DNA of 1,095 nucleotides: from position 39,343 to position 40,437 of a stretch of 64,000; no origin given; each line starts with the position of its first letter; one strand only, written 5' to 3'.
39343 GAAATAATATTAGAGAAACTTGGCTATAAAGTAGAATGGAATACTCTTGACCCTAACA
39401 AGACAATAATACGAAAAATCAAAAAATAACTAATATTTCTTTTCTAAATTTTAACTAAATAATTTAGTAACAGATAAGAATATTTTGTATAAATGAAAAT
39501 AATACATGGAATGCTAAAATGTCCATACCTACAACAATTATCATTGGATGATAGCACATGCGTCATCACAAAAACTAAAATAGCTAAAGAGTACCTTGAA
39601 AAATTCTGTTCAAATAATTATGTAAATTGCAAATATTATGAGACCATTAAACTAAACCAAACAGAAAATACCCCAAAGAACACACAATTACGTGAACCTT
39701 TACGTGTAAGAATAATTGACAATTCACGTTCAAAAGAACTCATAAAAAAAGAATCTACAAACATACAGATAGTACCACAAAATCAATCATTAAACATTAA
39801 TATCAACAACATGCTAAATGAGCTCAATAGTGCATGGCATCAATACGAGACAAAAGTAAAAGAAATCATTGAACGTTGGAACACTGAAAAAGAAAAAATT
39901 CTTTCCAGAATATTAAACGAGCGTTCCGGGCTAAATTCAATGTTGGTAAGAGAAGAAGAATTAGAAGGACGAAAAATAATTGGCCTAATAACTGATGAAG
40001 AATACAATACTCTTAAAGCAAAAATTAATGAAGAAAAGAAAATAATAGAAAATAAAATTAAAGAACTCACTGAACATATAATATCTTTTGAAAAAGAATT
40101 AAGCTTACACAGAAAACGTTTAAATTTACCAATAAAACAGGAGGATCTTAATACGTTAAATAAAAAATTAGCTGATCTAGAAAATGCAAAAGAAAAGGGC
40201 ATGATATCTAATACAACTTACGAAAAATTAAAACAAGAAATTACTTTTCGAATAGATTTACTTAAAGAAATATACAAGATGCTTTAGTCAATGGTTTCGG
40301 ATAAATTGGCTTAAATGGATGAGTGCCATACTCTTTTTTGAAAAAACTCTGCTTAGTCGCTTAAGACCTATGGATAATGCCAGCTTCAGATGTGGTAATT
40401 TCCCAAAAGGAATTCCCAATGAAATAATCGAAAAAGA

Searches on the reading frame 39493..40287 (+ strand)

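Call 24: search_protein_families(library=pfam, proteins=[window:39493-40287:+])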
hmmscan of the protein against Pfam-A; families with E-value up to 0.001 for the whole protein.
window:39493-40287:+ (264 aa): 1 family
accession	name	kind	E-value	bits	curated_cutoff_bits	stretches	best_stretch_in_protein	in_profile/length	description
PF09851.14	SHOCT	-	0.00047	20.3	27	0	154-178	3-27/28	Short C-terminal domain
